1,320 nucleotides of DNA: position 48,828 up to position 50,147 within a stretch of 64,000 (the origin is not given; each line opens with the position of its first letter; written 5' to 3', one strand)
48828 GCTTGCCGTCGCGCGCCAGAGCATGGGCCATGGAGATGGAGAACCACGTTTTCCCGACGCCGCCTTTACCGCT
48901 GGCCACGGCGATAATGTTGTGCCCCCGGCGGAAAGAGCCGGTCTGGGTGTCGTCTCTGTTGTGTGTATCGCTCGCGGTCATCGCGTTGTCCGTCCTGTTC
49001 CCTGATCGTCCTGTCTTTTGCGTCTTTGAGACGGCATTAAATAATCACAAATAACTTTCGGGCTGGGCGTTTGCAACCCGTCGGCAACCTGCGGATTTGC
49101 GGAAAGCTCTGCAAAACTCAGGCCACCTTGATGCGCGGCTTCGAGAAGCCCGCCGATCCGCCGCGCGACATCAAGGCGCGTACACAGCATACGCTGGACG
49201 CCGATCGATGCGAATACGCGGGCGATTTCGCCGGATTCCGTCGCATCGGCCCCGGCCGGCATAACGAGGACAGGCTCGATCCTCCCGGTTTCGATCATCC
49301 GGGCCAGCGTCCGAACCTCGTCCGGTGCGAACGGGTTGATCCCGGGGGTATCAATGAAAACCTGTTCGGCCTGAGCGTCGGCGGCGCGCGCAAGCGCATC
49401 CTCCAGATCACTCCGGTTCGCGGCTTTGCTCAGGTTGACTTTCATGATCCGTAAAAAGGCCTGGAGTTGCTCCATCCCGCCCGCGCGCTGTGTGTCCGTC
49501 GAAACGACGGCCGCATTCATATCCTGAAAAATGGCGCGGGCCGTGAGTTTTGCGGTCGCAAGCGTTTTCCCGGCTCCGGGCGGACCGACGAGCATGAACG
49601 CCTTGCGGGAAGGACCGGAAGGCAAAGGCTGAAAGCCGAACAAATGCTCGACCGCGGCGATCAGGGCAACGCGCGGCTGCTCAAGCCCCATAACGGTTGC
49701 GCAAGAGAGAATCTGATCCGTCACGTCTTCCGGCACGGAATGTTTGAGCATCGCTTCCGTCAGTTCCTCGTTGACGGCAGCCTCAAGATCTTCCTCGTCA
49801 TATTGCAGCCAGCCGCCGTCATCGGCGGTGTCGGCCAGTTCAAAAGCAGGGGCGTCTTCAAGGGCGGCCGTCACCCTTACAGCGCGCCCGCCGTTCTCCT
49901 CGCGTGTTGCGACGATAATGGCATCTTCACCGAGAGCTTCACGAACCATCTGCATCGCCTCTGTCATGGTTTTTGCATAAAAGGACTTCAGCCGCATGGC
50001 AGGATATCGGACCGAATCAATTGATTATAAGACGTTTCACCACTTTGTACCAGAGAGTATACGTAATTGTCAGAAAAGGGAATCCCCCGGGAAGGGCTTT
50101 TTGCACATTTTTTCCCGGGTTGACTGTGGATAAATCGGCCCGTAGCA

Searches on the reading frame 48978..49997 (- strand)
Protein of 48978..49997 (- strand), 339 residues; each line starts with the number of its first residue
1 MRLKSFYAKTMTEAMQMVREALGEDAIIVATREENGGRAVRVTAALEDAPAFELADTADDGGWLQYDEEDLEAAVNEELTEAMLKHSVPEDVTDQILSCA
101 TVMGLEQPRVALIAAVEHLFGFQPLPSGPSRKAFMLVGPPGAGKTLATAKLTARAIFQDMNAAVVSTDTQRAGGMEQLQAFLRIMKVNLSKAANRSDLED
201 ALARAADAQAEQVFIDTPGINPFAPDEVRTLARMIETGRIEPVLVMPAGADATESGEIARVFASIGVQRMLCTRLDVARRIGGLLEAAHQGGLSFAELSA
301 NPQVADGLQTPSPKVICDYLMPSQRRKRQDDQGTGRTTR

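Call 4: search_protein_families(library=pfam, proteins=[window:48978-49997:-], max_evalue=0.01)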
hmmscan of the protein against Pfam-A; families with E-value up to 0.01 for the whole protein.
window:48978-49997:- (339 aa): 8 families
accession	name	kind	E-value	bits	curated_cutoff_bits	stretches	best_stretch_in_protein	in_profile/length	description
PF00448.28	SRP54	-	1e-20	74.7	22.7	1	133-319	3-193/196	SRP54-type protein, GTPase domain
PF13671.12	AAA_33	-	7e-05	23.6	27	1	134-233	2-93/143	AAA domain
PF13401.12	AAA_22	-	0.00017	22.3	27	1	131-215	5-89/130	AAA domain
PF13479.12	AAA_24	-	0.00069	19.9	27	1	132-217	3-72/195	AAA domain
PF13191.12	AAA_16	-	0.0014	19.6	32.6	1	113-212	9-101/167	AAA ATPase domain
PF00004.35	AAA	-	0.002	19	21.2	1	135-190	2-38/131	ATPase family associated with various cellular activities (AAA)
PF13521.12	AAA_28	-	0.0059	17.3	27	0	134-221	2-85/164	AAA domain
PF06414.18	Zeta_toxin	-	0.0074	16.2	22.3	0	125-171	10-55/199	Zeta toxin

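Call 5: search_protein_families(library=ncbifam, proteins=[window:48978-49997:-], max_evalue=0.01)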
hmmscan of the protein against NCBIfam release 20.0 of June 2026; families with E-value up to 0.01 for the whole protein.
window:48978-49997:- (339 aa): 12 families
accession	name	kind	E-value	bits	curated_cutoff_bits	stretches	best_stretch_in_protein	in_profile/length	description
TIGR03499.1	FlhF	equivalog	8.9e-39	134.2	174.15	2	73-219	137-286/286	flagellar biosynthesis GTPase FlhF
NF011310.0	PRK14721.1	equivalog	3.3e-20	72.7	725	2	134-298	194-359/423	flagellar biosynthesis regulator FlhF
NF011312.0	PRK14723.1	equivalog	1.5e-19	70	951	2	134-222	188-276/768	flagellar biosynthesis regulator FlhF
NF009367.0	PRK12724.1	equivalog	4.7e-15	55.4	718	1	130-305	222-399/433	flagellar biosynthesis regulator FlhF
TIGR00064.1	ftsY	equivalog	4.6e-13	49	260.7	1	69-288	17-247/279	signal recognition particle-docking protein FtsY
NF009368.0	PRK12726.1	equivalog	5.3e-12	45.5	832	1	133-327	208-404/407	flagellar biosynthesis regulator FlhF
NF011311.0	PRK14722.1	equivalog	9.3e-12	44.7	777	1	133-221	139-227/374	flagellar biosynthesis regulator FlhF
TIGR00959.1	ffh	equivalog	1.5e-10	40.6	473.2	1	131-286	99-260/428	signal recognition particle protein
NF009366.0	PRK12723.1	equivalog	3.4e-10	39.6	585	1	131-289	174-336/388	flagellar biosynthesis regulator FlhF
NF005230.0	PRK06731.1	equivalog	2.8e-09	36.6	553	1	134-286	89-243/281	flagellar biosynthesis regulator FlhF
TIGR01425.1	SRP54_euk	equivalog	1.8e-05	23.8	576.25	1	130-186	99-155/428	signal recognition particle protein SRP54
TIGR03689.1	pup_AAA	equivalog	0.0014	17.4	504.75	1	14-162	108-246/512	proteasome ATPase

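Call 9: find_encoding_contigs(protein=window:48978-49997:-, flank=10000, max_places=6)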
Protein window:48978-49997:- (339 aa): no gene with exactly this product is on record in the collection.

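Call 10: find_homologous_proteins(query=window:48978-49997:-, max_evalue=0.00001)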
Query window:48978-49997:- (339 aa): 2108 proteins with E <= 0.00001 among 8000 candidates; the best 120 are listed.
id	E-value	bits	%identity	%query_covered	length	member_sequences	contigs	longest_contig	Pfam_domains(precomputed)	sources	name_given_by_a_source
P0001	1.6e-214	729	100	100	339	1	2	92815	PF00448.29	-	-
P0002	4.2e-122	426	58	99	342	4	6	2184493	PF00448.29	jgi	jgi:flagellar biosynthesis protein FlhF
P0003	2.9e-121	423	60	99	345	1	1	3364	PF00448.29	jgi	jgi:flagellar biosynthesis protein FlhF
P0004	5.8e-119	415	58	96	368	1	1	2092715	PF00448.29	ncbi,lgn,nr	ncbi:MAG: GTPase [Rhodospirillales bacterium]|nr:GTPase [Rhodospirillales bacterium]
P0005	3.0e-118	413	59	99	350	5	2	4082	PF01695.24,PF00448.29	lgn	-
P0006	6.9e-118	412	59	96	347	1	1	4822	PF00448.29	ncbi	-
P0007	1.4e-117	411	60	99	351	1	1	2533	PF13671.13,PF00448.29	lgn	-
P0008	1.6e-117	411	57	99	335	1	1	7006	PF00448.29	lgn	-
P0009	1.2e-116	408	59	100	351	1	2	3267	PF00448.29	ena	-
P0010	1.2e-116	408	60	97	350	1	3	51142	PF13671.13,PF00448.29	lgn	-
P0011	2.5e-116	407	58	95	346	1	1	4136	PF00448.29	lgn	-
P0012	3.2e-116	406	59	95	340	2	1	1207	PF00448.29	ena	-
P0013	3.3e-116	406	57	99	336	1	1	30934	PF01695.24,PF13401.13,PF00448.29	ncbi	ncbi:MAG: ATP-binding protein [Alphaproteobacteria bacterium]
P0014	3.7e-116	406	59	98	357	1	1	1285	PF00448.29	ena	-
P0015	1.3e-115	404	58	96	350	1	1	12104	PF13671.13,PF00448.29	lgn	-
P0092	3.6e-110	387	55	96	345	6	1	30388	PF00448.29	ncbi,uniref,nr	ncbi:MAG: GTPase [Micavibrio aeruginosavorus]|uniref:Flagellar biosynthesis protein FlhF n=1 Tax=Mic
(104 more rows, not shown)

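Call 12: find_encoding_contigs(protein=P0002, flank=10000, max_places=3)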
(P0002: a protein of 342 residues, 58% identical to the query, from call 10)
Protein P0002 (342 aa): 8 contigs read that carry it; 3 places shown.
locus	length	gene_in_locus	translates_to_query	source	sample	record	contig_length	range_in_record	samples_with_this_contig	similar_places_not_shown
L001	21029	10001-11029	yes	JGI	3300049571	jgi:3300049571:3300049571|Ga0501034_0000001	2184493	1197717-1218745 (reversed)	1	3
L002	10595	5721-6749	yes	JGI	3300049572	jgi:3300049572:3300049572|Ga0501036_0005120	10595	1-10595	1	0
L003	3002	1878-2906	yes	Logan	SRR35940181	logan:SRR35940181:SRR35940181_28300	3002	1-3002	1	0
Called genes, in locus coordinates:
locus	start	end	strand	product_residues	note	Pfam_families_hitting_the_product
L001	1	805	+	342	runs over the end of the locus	PF03448:MgtE_N (faint), PF14842:FliG_N, PF14841:FliG_M, PF01706:FliG_C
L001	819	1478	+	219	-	-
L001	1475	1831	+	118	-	PF01052:FliMN_C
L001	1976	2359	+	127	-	-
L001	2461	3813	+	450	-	PF00158:Sigma54_activat, PF14532:Sigma54_activ_2, PF07728:AAA_5, PF25601:AAA_lid_14, PF02954:HTH_8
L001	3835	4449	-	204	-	-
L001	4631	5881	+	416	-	-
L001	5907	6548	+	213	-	-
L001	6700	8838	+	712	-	PF00771:FHIPEP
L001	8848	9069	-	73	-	-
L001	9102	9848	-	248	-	-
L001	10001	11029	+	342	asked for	PF00448:SRP54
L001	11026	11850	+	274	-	PF01656:CbiA, PF02374:ArsA_ATPase (faint), PF06564:CBP_BcsQ, PF10609:ParA, PF13614:AAA_31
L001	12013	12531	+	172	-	PF23564:EF-hand_FSTL1 (faint), PF23657:DUF7151 (faint), PF00036:EF-hand_1 (faint), PF13202:EF-hand_5 (faint), PF13405:EF-hand_6 (faint), PF13499:EF-hand_7 (faint)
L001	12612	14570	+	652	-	-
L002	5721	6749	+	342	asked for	PF00448:SRP54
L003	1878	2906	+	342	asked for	PF00448:SRP54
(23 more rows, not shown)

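Call 13: find_encoding_contigs(protein=P0092, flank=10000, max_places=3)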
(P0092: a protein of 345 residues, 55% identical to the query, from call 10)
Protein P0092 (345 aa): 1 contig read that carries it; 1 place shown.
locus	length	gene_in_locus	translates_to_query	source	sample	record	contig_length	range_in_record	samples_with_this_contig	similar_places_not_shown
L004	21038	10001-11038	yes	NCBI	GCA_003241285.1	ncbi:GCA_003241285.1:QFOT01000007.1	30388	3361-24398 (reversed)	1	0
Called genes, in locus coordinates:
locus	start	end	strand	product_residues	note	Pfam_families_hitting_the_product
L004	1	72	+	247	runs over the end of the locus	-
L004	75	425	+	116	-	PF01052:FliMN_C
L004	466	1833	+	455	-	PF00158:Sigma54_activat, PF14532:Sigma54_activ_2, PF07728:AAA_5, PF25601:AAA_lid_14, PF02954:HTH_8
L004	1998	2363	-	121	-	-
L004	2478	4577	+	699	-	PF00771:FHIPEP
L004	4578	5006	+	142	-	PF00903:Glyoxalase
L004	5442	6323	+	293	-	-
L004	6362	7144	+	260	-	PF13578:Methyltransf_24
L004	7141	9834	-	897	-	PF10101:DUF2339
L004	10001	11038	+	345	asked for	PF00448:SRP54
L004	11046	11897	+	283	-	PF02374:ArsA_ATPase (faint), PF06564:CBP_BcsQ, PF10609:ParA, PF13614:AAA_31, PF01656:CbiA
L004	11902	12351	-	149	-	PF02639:DUF188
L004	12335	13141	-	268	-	PF12710:HAD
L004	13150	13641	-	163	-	PF00903:Glyoxalase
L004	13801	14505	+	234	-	PF02678:Pirin, PF17954:Pirin_C_2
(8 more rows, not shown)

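Call 14: find_related_loci(query=window:48978-49997:-, collection=genome_contigs, flank=10000)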
Query window:48978-49997:- (339 aa) in genome_contigs; peptide patterns used: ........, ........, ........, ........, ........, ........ (x = any residue, [..] = any of these).
176 stretches matched a pattern; 92 encode a relative of the query (tblastn E <= 1e-3); the best 80 are kept; 80 distinct loci.
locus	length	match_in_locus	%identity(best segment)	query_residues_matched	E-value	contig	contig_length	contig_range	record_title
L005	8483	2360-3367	61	1-339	3e-135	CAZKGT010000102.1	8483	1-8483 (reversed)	MAG TPA_asm: uncultured Pseudobdellovibrionaceae bacterium isolate SRP141376_co3_54 genome assembly, contig: NODE_22580_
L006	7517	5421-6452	60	1-337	7e-133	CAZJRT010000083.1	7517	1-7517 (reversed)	MAG TPA_asm: uncultured Pseudobdellovibrionaceae bacterium isolate SRP252850_co1_247 genome assembly, contig: NODE_18583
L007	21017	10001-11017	60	1-331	5e-131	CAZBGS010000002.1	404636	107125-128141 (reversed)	MAG TPA_asm: uncultured Pseudobdellovibrionaceae bacterium isolate binchicken_co168_355 genome assembly, contig: NODE_3_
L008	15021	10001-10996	57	1-337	3e-125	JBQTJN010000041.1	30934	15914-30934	MAG: Alphaproteobacteria bacterium isolate SAW97 c_000000093349, whole genome shotgun sequence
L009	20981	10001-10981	58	1-326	9e-125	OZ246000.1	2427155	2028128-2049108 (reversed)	MAG: uncultured Micavibrio sp. isolate cbe261f4-5b29-49d5-a76a-7d5a1014ef1b genome assembly, chromosome: 1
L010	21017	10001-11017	59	1-326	3e-124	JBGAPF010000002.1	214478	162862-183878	MAG: Alphaproteobacteria bacterium isolate MAG_MBR_H10.102 MBRH10-102_opera_contig_256, whole genome shotgun sequence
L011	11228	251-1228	58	1-322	2e-123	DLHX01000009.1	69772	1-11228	MAG TPA_asm: Micavibrio sp. UBA7657 UBA7657_contig_5353, whole genome shotgun sequence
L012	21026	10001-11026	56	1-334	3e-123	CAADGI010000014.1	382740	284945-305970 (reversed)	uncultured Alphaproteobacteria bacterium isolate PRO1.fa.gz genome assembly, contig: k127_714586, whole genome shotgun s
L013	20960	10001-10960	59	1-322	4e-123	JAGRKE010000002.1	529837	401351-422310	MAG: Alphaproteobacteria bacterium isolate HKST-UBA31 k127_525698, whole genome shotgun sequence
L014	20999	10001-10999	57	1-336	1e-122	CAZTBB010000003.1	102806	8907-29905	MAG TPA_asm: uncultured Pseudobdellovibrionaceae bacterium isolate SRP342821_co1_40 genome assembly, contig: NODE_123_le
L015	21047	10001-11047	55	1-338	9e-123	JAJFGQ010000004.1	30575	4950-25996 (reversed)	MAG: Alphaproteobacteria bacterium isolate OFTM257 OFTM257_3, whole genome shotgun sequence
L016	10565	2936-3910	57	1-326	1e-120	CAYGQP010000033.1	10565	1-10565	MAG TPA_asm: uncultured Micavibrio sp. isolate ERP117304_co2_57 genome assembly, contig: NODE_4954_length_10565_cov_4.95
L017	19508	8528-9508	57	1-327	1e-120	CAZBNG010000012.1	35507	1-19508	MAG TPA_asm: uncultured Pseudobdellovibrionaceae bacterium isolate SRP334346_co1_84 genome assembly, contig: NODE_1213_l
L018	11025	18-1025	59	1-322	1e-120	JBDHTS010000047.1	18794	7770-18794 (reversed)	MAG: Alphaproteobacteria bacterium isolate AS-MICRO-OLR.14 NODE_10952_length_18794_cov_5.412360, whole genome shotgun se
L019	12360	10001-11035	56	1-326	3e-120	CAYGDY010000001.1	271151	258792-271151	MAG TPA_asm: uncultured Pseudobdellovibrionaceae bacterium isolate ERP113451_co1_43 genome assembly, contig: NODE_6_leng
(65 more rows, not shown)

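Call 21: search_solved_structures(query=window:48978-49997:-, max_evalue=0.00001, show_alignments=2)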
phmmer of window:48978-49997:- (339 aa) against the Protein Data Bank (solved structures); distinct sequences matched with E-value up to 0.00001: 19.
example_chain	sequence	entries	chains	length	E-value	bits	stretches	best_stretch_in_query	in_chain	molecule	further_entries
2px0_A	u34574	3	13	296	3.2e-14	56.6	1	131-314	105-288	Flagellar biosynthesis protein flhF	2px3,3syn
2ng1_A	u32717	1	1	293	5.4e-11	46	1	71-303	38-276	SIGNAL SEQUENCE RECOGNITION PROTEIN FFH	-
1ffh_A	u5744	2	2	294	5.4e-11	46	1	71-303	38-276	FFH | SIGNAL RECOGNITION PARTICLE PROTEIN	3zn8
2c03_A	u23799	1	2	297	5.5e-11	46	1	71-303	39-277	SIGNAL RECOGNITION PARTICLE PROTEIN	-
1rj9_B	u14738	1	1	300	5.7e-11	46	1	71-303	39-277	Signal recognition particle protein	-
8r9r_A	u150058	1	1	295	1.4e-10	44.7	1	135-325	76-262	Flagellar biosynthesis protein FlhF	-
1jpj_A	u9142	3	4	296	1.5e-10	44.6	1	73-303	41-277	SIGNAL RECOGNITION PARTICLE PROTEIN | SRP54NG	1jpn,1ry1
1ng1_A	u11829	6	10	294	1.5e-10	44.6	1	73-303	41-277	SIGNAL SEQUENCE RECOGNITION PROTEIN FFH | SIGNAL RECOGNITION PARTICLE PROTEIN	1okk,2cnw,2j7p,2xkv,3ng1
1ls1_A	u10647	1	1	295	1.5e-10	44.6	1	73-303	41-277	SIGNAL RECOGNITION PARTICLE PROTEIN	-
1o87_A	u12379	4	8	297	1.5e-10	44.5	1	73-303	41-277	SIGNAL RECOGNITION PARTICLE PROTEIN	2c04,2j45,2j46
2ffh_A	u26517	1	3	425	2.5e-10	43.9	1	71-303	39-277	PROTEIN (FFH)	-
2iy3_A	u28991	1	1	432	6.1e-10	42.6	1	73-307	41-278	Signal recognition particle protein,Signal recognition particle 54 kDa protein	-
7epk_A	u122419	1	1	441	3.4e-07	33.6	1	133-292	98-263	Signal recognition particle 54 kDa protein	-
1vma_A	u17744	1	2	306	7.8e-07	32.4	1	71-318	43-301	cell division protein FtsY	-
5l3w_A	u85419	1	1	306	1.2e-06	31.8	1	131-288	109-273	Signal recognition particle receptor FtsY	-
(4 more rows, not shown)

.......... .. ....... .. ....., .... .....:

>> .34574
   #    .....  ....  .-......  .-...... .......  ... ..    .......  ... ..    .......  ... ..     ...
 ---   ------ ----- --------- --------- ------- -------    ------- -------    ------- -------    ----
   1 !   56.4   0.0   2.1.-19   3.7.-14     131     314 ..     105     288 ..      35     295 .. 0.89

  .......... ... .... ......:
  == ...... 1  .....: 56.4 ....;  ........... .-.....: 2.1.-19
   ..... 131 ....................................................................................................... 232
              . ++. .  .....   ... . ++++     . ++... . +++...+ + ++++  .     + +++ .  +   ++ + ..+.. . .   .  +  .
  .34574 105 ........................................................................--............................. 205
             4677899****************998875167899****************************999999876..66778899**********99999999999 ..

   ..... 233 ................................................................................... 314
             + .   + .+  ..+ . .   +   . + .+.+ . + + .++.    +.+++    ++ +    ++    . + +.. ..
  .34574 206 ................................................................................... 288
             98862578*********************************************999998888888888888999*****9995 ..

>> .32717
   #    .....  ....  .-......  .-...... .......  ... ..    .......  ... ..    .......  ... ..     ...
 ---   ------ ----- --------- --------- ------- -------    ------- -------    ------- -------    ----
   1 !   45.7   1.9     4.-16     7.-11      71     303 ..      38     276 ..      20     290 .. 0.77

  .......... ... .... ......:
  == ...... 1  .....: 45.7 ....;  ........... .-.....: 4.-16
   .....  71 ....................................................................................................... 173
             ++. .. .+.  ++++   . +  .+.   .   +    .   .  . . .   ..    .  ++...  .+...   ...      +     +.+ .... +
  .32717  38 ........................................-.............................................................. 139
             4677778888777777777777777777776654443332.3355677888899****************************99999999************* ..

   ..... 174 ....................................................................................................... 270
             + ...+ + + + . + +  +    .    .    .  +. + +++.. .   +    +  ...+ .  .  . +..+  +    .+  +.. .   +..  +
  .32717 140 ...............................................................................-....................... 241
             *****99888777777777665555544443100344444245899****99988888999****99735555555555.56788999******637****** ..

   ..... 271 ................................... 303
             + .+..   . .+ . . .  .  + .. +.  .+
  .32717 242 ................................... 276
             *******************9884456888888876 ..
